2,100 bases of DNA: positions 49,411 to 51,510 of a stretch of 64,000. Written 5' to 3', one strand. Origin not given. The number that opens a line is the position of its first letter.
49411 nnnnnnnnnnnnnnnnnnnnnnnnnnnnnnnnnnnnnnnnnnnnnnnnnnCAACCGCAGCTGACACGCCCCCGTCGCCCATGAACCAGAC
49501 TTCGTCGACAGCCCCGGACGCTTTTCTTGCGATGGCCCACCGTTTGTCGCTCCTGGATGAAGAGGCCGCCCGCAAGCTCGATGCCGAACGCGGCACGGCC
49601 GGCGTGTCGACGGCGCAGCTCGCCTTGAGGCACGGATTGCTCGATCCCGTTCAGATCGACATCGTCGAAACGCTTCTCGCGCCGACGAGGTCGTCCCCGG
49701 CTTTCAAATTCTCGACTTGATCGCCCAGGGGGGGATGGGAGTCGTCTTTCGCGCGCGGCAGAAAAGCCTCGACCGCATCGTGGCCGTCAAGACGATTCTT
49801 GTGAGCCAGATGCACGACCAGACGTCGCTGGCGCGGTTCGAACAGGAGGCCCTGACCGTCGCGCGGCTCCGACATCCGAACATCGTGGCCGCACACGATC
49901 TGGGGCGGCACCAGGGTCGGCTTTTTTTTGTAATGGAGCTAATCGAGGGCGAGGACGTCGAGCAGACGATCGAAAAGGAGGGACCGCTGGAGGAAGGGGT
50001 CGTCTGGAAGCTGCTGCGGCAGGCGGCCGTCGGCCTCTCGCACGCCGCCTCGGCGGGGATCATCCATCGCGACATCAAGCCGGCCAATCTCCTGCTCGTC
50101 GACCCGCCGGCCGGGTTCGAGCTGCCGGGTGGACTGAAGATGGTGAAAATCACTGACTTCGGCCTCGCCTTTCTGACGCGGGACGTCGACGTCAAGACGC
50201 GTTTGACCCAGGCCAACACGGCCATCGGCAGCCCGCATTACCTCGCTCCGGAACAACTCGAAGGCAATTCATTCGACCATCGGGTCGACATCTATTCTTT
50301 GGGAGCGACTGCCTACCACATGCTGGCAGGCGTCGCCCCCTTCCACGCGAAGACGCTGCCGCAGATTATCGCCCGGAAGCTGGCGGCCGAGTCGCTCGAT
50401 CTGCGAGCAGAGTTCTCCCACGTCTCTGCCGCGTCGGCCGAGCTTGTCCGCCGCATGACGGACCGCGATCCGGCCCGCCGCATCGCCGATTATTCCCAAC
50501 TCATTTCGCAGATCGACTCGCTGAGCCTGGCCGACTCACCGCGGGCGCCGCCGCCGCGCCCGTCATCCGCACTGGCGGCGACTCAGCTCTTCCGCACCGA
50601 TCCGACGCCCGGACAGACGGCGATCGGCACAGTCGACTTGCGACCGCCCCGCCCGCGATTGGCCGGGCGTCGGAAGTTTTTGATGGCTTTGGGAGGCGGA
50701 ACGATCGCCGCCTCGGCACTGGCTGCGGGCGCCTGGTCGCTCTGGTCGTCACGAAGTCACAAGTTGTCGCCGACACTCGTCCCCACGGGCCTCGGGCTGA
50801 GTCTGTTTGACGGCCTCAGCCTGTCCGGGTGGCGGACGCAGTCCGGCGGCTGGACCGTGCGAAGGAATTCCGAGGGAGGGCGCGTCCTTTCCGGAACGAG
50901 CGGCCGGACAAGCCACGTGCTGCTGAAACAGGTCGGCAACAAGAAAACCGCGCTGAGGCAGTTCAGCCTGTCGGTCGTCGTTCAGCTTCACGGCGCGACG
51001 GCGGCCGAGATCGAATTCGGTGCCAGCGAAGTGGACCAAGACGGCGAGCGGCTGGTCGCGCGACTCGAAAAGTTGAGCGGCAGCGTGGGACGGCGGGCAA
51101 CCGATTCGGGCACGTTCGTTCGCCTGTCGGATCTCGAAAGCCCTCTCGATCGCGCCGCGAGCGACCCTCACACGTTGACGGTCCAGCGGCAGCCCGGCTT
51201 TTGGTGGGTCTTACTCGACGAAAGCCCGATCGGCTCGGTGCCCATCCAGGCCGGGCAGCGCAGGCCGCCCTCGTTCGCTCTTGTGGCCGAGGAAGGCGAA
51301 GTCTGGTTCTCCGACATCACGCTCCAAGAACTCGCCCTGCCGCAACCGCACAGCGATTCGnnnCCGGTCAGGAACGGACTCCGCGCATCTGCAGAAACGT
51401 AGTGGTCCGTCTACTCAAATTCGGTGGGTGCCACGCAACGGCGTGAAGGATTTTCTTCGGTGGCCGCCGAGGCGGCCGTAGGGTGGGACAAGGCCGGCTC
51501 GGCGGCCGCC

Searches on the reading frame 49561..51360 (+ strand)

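Call 74: search_protein_families(library=pfam, proteins=[window:49561-51360:+], max_evalue=0.0001)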
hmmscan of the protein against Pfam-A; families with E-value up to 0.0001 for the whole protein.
window:49561-51360:+ (600 aa): 2 families
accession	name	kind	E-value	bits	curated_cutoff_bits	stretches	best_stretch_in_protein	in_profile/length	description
PF00069.31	Pkinase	-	1.4e-47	162.8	31.7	1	49-309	2-253/263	Protein kinase domain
PF07714.23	PK_Tyr_Ser-Thr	-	7.5e-29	101.2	23.1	1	50-307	3-248/258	Protein tyrosine and serine/threonine kinase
